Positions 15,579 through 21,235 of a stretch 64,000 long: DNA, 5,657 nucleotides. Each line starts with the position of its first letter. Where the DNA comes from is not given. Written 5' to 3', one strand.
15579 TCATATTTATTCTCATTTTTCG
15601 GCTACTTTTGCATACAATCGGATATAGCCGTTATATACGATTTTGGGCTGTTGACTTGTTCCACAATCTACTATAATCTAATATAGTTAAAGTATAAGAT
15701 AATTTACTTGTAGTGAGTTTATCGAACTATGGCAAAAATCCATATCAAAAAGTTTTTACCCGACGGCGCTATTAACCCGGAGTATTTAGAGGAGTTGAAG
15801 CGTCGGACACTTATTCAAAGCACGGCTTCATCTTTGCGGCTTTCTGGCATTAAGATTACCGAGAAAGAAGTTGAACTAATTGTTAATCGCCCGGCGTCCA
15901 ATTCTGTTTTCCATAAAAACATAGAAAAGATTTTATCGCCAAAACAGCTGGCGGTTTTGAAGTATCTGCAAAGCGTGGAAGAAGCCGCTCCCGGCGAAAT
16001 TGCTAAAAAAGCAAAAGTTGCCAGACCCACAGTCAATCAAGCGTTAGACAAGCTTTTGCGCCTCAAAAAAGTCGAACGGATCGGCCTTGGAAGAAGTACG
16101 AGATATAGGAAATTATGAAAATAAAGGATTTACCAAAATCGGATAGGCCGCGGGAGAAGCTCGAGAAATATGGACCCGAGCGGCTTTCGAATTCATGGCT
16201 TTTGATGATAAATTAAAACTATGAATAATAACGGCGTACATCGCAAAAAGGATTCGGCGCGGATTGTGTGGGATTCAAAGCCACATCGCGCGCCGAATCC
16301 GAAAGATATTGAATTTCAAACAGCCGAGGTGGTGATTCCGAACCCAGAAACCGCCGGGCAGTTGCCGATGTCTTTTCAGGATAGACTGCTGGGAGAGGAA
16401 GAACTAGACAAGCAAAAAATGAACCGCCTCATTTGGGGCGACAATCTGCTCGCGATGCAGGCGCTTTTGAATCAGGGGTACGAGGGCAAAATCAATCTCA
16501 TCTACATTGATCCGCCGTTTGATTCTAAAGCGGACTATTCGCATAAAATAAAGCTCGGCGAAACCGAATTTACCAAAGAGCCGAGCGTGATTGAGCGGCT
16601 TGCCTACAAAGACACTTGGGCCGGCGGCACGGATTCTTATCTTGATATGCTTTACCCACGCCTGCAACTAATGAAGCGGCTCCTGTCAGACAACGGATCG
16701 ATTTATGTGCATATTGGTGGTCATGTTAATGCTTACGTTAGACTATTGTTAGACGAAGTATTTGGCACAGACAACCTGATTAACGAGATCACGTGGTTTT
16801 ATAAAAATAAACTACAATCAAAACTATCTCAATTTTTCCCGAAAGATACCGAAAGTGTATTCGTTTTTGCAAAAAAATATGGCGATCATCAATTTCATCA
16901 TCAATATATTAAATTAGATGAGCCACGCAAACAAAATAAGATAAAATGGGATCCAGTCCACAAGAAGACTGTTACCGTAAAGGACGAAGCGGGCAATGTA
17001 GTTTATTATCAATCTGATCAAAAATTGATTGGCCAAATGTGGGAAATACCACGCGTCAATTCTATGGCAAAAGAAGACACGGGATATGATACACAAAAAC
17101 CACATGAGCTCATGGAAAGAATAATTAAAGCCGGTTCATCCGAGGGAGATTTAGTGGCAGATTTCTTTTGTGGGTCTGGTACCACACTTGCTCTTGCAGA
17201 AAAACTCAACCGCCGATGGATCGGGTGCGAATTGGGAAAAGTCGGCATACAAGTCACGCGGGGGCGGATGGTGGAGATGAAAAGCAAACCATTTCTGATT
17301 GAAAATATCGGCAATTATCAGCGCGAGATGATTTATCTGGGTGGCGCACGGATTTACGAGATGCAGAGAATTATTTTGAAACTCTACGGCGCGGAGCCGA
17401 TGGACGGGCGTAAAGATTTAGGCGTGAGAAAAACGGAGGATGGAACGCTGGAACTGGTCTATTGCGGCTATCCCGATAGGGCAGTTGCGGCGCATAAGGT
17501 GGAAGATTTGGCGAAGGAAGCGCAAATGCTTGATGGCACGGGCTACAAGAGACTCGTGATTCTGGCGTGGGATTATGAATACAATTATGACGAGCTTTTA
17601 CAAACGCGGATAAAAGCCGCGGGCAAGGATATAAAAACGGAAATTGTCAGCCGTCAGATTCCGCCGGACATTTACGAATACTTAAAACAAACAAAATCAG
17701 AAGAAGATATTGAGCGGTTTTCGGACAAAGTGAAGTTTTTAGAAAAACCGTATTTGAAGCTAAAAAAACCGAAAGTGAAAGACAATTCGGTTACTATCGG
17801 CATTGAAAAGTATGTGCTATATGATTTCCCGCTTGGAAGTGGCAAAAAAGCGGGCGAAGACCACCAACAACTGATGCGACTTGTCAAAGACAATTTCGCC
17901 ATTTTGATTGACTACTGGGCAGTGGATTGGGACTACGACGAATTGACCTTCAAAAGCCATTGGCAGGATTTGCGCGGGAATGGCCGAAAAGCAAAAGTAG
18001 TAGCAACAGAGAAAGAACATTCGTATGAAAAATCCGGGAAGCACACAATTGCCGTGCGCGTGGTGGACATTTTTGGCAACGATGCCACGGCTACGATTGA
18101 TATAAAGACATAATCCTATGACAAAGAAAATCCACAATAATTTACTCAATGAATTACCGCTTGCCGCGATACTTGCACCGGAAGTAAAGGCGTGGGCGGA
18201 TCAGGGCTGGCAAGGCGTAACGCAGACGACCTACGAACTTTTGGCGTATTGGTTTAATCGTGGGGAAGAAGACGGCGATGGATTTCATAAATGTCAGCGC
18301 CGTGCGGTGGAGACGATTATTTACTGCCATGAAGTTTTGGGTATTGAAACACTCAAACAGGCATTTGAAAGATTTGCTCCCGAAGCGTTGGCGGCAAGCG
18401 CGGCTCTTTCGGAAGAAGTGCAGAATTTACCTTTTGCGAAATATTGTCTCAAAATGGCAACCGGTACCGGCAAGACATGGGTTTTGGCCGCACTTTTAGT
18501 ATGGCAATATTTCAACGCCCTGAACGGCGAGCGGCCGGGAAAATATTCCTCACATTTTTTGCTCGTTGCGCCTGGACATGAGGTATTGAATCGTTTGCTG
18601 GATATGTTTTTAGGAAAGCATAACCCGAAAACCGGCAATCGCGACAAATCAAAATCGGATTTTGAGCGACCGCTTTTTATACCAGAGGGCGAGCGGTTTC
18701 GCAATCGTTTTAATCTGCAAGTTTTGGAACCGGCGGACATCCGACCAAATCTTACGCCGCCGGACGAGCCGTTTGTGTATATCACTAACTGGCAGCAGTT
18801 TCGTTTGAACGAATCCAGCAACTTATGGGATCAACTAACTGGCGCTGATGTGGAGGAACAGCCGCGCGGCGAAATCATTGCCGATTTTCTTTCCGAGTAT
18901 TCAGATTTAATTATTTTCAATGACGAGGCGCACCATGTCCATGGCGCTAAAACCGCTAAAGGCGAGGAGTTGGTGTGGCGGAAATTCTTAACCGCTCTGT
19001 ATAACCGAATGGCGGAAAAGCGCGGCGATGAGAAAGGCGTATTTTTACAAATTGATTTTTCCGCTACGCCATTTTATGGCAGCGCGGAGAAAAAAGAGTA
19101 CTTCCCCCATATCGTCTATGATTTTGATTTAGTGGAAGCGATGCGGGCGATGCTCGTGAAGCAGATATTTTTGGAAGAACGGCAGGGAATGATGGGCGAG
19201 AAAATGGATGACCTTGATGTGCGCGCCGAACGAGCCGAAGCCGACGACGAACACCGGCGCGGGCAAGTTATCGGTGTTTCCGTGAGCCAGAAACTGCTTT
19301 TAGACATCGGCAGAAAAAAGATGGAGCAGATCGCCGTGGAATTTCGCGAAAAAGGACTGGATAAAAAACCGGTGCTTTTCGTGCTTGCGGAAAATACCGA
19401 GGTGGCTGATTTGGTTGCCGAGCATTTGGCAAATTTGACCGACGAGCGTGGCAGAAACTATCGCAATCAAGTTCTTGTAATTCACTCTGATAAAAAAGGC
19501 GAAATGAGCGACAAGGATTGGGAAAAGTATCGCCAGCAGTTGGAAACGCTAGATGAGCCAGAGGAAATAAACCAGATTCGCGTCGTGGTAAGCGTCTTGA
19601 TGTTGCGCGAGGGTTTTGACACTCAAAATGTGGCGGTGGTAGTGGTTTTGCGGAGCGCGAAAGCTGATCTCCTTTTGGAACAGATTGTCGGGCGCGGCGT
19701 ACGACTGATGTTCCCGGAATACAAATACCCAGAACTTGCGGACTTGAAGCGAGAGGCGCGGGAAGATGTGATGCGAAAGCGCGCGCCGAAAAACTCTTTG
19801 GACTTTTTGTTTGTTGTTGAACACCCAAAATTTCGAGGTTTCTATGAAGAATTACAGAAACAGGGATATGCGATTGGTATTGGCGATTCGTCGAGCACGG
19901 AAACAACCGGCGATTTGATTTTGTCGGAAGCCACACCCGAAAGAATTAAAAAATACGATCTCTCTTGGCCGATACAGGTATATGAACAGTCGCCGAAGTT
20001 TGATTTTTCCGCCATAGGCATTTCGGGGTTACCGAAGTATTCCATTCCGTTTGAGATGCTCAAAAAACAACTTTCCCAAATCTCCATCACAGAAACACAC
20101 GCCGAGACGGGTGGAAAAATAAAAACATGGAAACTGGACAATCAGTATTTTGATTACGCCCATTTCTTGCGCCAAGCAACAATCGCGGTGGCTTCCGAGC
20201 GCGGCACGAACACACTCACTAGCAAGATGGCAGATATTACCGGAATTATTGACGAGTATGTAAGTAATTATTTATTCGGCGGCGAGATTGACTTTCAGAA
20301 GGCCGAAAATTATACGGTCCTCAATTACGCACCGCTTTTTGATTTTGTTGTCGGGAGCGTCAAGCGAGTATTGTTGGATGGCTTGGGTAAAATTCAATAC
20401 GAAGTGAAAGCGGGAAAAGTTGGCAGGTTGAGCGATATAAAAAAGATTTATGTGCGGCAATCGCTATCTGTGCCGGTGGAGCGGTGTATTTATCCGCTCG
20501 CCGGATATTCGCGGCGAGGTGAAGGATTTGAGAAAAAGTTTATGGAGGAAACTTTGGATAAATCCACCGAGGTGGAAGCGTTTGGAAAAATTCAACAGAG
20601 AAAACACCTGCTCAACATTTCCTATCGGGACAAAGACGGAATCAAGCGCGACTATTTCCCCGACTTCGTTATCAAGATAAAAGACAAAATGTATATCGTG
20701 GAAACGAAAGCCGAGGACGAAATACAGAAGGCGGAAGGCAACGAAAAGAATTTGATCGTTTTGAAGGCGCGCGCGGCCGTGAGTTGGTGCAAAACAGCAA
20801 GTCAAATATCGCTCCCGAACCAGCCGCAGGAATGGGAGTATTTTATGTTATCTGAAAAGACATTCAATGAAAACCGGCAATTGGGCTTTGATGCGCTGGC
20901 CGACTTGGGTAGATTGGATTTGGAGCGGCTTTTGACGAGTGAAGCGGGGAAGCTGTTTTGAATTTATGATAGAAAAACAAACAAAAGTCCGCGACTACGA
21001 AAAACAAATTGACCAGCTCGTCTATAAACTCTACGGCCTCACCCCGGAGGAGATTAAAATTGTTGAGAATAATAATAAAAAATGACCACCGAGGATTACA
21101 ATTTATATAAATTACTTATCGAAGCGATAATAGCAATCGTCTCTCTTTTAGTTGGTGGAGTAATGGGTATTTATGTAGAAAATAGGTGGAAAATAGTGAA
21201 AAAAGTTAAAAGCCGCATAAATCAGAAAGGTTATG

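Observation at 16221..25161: Mod/Res pair embedded in a tightly coupled six-gene operon with four unknown proteins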

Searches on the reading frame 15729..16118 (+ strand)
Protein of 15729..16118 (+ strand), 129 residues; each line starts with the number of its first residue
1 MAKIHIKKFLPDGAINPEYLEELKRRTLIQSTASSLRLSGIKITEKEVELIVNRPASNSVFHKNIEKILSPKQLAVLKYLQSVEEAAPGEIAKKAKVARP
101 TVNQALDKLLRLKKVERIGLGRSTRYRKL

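Call 5: search_protein_families(library=padloc, proteins=[window:15729-16118:+], max_evalue=0.1)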
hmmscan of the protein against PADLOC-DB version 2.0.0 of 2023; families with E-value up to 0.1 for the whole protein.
window:15729-16118:+ (129 aa): 9 families
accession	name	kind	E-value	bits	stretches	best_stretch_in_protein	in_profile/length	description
PDLC01720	Csa3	-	0.00021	19.8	1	68-127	22-87/118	Csa3_1_CAS-I-II-III-IV-V-VI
PDLC01879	CARF3--CARF_TM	-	0.00025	18.8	1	67-127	152-208/222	-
PDLC01434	CasR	-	0.00042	18.2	1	64-125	120-181/191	"CAS-I,CAS-II,CAS-III,CAS-IV,CAS-V,CAS-VI; associated_signaling"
PDLC01438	Csa3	-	0.00063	17.9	1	43-124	130-197/305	"CAS-I,CAS-II,CAS-III,CAS-IV,CAS-V,CAS-VI; associated_signaling"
PDLC01268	CasR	-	0.005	14.8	1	63-119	115-169/179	"CAS-I,CAS-II,CAS-III,CAS-IV,CAS-V,CAS-VI; associated_signaling"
PDLC01858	CARF3--CARF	-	0.0054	14.7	0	68-110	141-182/204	-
PDLC01853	CARF3--CARF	-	0.0069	14.1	1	60-119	127-188/209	-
PDLC01852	CARF3--CARF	-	0.024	12.6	1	63-122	135-194/208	-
PDLC04133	mad1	-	0.03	12.6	1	89-121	9-37/60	mads_1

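Call 6: search_protein_families(library=ncbifam, proteins=[window:15729-16118:+], max_evalue=0.1)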
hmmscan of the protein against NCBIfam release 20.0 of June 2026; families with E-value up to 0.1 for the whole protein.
window:15729-16118:+ (129 aa): 12 families
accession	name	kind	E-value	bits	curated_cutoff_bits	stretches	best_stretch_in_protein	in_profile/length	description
NF040939.2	trans_reg_lrs14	equivalog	0.00042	20.3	90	1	69-118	19-69/103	Lrs14 family HTH-type transcriptional regulator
NF053606.1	Sta1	subfamily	0.0005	20.1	80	1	69-117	18-66/100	Sta1 family transcriptional regulator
NF033788.1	HTH_metalloreg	subfamily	0.00066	19.4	55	1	70-127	10-67/77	metalloregulator ArsR/SmtB family transcription factor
NF041395.1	TranRegLrpA1_Halo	equivalog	0.031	14.3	250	1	76-109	10-43/142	HTH-type transcriptional regulator LrpA1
NF050133.1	TransRegFabT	equivalog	0.036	14.4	200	1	70-118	28-76/138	fatty acid biosynthesis transcriptional regulator FabT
TIGR02018.2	his_ut_repres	equivalog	0.038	13.4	220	1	90-118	28-56/226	histidine utilization transcriptional repressor HutC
NF007339.0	PRK09834.1-1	equivalog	0.038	13.3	299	1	73-112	26-65/271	DNA-binding transcriptional regulator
NF045910.1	Sul7s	equivalog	0.069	13.1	100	0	98-119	30-51/56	winged-helix single-stranded DNA-binding protein Sul7s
TIGR01884.1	cas_HTH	subfamily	0.07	12.5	60.2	1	69-124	140-194/202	CRISPR-associated CARF protein Csa3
TIGR02337.1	HpaR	equivalog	0.074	12.9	121.2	0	70-117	27-74/130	homoprotocatechuate degradation operon regulator HpaR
NF033789.1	repress_SdpR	subfamily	0.078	12.9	100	0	72-110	9-46/79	autorepressor SdpR family transcription factor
NF008273.0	PRK11050.1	equivalog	0.081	12.6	153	0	80-116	49-85/156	manganese-binding transcriptional regulator MntR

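Call 7: search_protein_families(library=phrogs, proteins=[window:15729-16118:+], max_evalue=0.1)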
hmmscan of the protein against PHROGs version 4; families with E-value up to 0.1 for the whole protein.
window:15729-16118:+ (129 aa): 7 families
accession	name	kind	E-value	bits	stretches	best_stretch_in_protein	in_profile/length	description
phrog_12156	-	DNA, RNA and nucleotide metabolism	0.0014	18.4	1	61-126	411-478/485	DNA helicase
phrog_1687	-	transcription regulation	0.0032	18.5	1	72-127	67-122/162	MarR family transcrition regulator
phrog_5978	-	unknown function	0.032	14.3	0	64-124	291-350/364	-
phrog_1123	-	unknown function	0.075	13.9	0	64-123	24-84/112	-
phrog_19053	-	unknown function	0.075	13.6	1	72-126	160-214/246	-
phrog_1835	-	DNA, RNA and nucleotide metabolism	0.079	13.3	0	60-124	35-106/301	HTH DNA binding protein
phrog_11961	-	unknown function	0.082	13.5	0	75-119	42-88/150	-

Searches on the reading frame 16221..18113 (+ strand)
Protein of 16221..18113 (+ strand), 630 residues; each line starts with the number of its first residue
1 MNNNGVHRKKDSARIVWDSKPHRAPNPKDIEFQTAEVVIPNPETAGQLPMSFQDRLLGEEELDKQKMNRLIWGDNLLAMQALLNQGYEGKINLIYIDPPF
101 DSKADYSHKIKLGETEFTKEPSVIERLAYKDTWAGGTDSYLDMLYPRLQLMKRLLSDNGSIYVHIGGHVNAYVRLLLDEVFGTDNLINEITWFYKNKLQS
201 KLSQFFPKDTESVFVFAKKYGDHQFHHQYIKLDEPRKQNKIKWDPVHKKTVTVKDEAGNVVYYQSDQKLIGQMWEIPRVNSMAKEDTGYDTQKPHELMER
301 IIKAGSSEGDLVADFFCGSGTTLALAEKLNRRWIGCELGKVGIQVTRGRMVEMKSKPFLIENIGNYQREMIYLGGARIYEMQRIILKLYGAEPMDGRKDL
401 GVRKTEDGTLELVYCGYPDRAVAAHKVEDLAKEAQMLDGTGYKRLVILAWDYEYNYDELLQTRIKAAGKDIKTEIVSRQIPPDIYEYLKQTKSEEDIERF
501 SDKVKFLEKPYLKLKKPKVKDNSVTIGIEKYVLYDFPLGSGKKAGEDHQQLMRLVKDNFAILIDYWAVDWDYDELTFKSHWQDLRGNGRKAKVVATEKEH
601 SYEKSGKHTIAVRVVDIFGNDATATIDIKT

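Call 4: search_protein_families(library=pfam, proteins=[window:16221-18113:+], max_evalue=0.1)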
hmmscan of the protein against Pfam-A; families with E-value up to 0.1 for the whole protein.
window:16221-18113:+ (630 aa): 3 families
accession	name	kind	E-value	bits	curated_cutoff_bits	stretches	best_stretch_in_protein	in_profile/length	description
PF01555.25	N6_N4_Mtase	-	5.9e-49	167.4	26.7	1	91-340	1-213/221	DNA methylase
PF19077.6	Big_13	-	0.0058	17.5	27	0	604-627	73-97/102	Bacterial Ig-like domain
PF03602.21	Cons_hypoth95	-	0.064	13.4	24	0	79-112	101-135/182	Conserved hypothetical protein 95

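Call 5: search_protein_families(library=padloc, proteins=[window:16221-18113:+], max_evalue=0.1)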
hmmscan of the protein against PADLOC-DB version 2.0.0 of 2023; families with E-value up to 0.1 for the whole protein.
window:16221-18113:+ (630 aa): 66 families (the best 25 are shown)
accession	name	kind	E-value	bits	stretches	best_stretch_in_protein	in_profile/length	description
PDLC03633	MTase_III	-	1e-91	306.5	1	16-626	23-614/616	Type III methyltransferase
PDLC03339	MTase_II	-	3.7e-49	165.5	1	67-352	3-273/399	Type II methyltransferase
PDLC03354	MTase_II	-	7.2e-49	164.9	2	68-234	61-233/425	Type II methyltransferase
PDLC03636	MTase_III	-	2.9e-48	163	3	281-350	336-405/575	Type III methyltransferase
PDLC03644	MTase_III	-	4.9e-43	145.7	2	63-221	34-189/542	Type III methyltransferase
PDLC03635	MTase_III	-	1.7e-42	144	2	66-237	217-367/708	Type III methyltransferase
PDLC03638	MTase_III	-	3e-40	136.3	2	62-251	375-537/816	Type III methyltransferase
PDLC03300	MTase_II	-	3.2e-39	132.8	1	72-352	16-278/302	Type II methyltransferase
PDLC03634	MTase_III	-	3.8e-39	133.1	2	63-240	89-268/621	Type III methyltransferase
PDLC03371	MTase_II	-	1.6e-36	124.2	1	64-355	7-257/260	Type II methyltransferase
PDLC03299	MTase_II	-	2.5e-32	110.6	1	131-351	54-258/296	Type II methyltransferase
PDLC03641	MTase_III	-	3.8e-31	106.4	2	61-247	98-297/657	Type III methyltransferase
PDLC03632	MTase_III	-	4e-29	99.3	2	66-218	161-317/983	Type III methyltransferase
PDLC03216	MTase_II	-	2e-21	74.4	2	289-373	194-278/364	Type II methyltransferase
PDLC03640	MTase_III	-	7.7e-20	68.8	2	68-196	44-177/654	Type III methyltransferase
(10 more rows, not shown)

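Call 6: search_protein_families(library=ncbifam, proteins=[window:16221-18113:+], max_evalue=0.1)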
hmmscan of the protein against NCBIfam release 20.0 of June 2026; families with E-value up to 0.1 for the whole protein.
window:16221-18113:+ (630 aa): 3 families
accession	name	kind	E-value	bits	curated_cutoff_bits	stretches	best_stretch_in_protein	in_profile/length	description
NF008572.0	PRK11524.1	equivalog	4.7e-24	85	292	1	65-349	12-255/294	adenine-specific DNA-methyltransferase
NF050803.1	DnaMtaseCcrMCaul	equivalog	5.3e-18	65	830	2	286-359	183-256/350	adenine-specific DNA-methyltransferase CcrM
NF010253.0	PRK13699.1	subfamily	0.00017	21.3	244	1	288-340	143-195/226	DNA methyltransferase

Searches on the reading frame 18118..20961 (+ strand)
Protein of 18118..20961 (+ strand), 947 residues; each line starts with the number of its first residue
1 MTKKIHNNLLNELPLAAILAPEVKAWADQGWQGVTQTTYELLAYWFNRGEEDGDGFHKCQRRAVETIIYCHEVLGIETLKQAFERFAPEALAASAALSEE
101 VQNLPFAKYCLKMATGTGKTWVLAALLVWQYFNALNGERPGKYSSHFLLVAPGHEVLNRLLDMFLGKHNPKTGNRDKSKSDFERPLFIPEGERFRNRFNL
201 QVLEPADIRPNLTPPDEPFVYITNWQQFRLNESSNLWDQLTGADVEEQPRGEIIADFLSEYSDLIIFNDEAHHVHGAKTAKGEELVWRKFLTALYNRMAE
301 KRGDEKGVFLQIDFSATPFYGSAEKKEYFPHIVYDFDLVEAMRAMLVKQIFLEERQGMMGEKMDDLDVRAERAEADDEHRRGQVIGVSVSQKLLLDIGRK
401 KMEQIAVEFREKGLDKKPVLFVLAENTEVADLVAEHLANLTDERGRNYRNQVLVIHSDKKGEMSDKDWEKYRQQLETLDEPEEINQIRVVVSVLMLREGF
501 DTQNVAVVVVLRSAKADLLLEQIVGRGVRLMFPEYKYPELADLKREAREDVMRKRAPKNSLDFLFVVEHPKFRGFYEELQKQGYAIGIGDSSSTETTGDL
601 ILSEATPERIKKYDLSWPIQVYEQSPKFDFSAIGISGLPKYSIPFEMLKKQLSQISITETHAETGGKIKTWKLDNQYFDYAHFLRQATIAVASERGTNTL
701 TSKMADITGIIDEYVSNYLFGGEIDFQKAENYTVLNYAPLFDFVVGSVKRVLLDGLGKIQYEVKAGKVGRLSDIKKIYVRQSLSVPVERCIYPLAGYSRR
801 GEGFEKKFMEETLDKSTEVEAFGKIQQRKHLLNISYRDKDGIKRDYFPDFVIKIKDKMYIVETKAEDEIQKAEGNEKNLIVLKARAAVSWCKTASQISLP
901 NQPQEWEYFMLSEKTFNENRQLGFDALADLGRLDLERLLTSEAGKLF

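Call 4: search_protein_families(library=pfam, proteins=[window:18118-20961:+], max_evalue=0.1)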
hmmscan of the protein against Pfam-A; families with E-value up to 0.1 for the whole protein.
window:18118-20961:+ (947 aa): 5 families
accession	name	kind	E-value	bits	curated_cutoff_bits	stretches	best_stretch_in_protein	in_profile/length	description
PF04851.21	ResIII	-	3.1e-11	43.9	22.5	1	99-318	17-162/164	Type III restriction enzyme, res subunit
PF08722.17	Tn7_TnsA-like_N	-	1.2e-05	26.1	26.5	1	831-892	11-74/85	TnsA-like endonuclease N terminal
PF00271.37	Helicase_C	-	0.001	19.8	23.5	1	449-529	39-108/110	Helicase conserved C-terminal domain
PF24308.1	DUF7487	-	0.011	16.1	27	1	797-879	134-209/220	Family of unknown function (DUF7487)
PF18766.7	SWI2_SNF2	-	0.075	13.1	26.7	0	235-378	110-216/221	SWI2/SNF2 ATPase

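Call 5: search_protein_families(library=padloc, proteins=[window:18118-20961:+], max_evalue=0.1)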
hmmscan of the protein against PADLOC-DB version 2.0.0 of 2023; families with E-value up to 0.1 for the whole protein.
window:18118-20961:+ (947 aa): 8 families
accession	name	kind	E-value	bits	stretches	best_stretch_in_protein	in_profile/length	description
PDLC03648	REase_III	-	1.7e-19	67.5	2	416-533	248-357/871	Type III restriction enzyme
PDLC03649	REase_III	-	2.7e-05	20.3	1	470-535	483-543/973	Type III restriction enzyme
PDLC03047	REase_I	-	3.4e-05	19.8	1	434-531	617-704/1107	Type I restriction enzyme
PDLC03647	REase_III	-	9.8e-05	18.7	1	487-531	507-551/989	Type III restriction enzyme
PDLC03042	REase_I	-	0.00094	14.6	1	429-531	736-831/1170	Type I restriction enzyme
PDLC03650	REase_III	-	0.0069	12.8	1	417-532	320-423/898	Type III restriction enzyme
PDLC02707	PbeA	-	0.01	12.4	0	110-130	272-290/672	PbeA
PDLC02704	PbeA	-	0.02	11.3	0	263-514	384-615/682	PbeA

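Call 6: search_protein_families(library=ncbifam, proteins=[window:18118-20961:+], max_evalue=0.1)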
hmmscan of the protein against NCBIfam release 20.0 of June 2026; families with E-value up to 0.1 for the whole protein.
window:18118-20961:+ (947 aa): 6 families
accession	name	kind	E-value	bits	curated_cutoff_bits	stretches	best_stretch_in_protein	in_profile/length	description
NF046055.1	restr_BPTD_3080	equivalog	3.1e-70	237.3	800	2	11-445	66-488/970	BPTD_3080 family restriction endonuclease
NF046051.1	restrict_EcoAI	equivalog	2.4e-08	32.9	550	1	247-532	260-516/768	EcoAI/FtnUII family type I restriction enzme subunit R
NF012027.0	PRK15483.1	equivalog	5.7e-07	27.8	564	1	478-531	493-546/986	type III restriction-modification system endonuclease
NF053632.1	heli_RadD_YejH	equivalog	4.6e-06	25.2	720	1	485-531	297-343/573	DNA repair helicase RadD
NF008521.0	PRK11448.1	equivalog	0.00035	18.7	729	1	424-530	705-800/1123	type I restriction-modification system endonuclease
TIGR04095.1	dnd_restrict_1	equivalog_domain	0.068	12.1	600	0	321-514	176-367/451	DNA phosphorothioation system restriction enzyme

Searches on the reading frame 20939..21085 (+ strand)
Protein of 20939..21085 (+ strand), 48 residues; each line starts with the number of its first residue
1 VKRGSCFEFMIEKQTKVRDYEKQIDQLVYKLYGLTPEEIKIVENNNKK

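Call 4: search_protein_families(library=pfam, proteins=[window:20939-21085:+], max_evalue=0.1)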
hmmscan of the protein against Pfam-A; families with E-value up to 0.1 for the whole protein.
window:20939-21085:+ (48 aa): 0 families

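Call 5: search_protein_families(library=padloc, proteins=[window:20939-21085:+], max_evalue=0.1)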
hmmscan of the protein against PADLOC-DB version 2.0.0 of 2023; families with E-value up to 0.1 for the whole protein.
window:20939-21085:+ (48 aa): 4 families
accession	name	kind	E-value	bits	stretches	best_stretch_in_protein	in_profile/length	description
PDLC03612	REase_MTase_IIG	-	5e-08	29.6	1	13-45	1214-1246/1247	Type IIG restriction enzyme-methyltransferase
PDLC03596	REase_MTase_IIG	-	5.4e-08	29.3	1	17-44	1117-1144/1148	Type IIG restriction enzyme-methyltransferase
PDLC03609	REase_MTase_IIG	-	4.8e-05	19.3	1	14-44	1033-1063/1066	Type IIG restriction enzyme-methyltransferase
PDLC03629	REase_MTase_IIG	-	0.0025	13.6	1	15-44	1151-1180/1182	Type IIG restriction enzyme-methyltransferase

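Call 6: search_protein_families(library=ncbifam, proteins=[window:20939-21085:+], max_evalue=0.1)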
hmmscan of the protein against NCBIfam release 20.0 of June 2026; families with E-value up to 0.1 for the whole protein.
window:20939-21085:+ (48 aa): 0 families

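Call 7: search_protein_families(library=phrogs, proteins=[window:20939-21085:+], max_evalue=0.1)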
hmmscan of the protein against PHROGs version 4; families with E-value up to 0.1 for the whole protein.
window:20939-21085:+ (48 aa): 1 family
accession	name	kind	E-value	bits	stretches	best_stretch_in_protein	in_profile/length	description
phrog_16674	-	other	0.049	12.2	1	10-46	1326-1361/1364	DNA methyltransferase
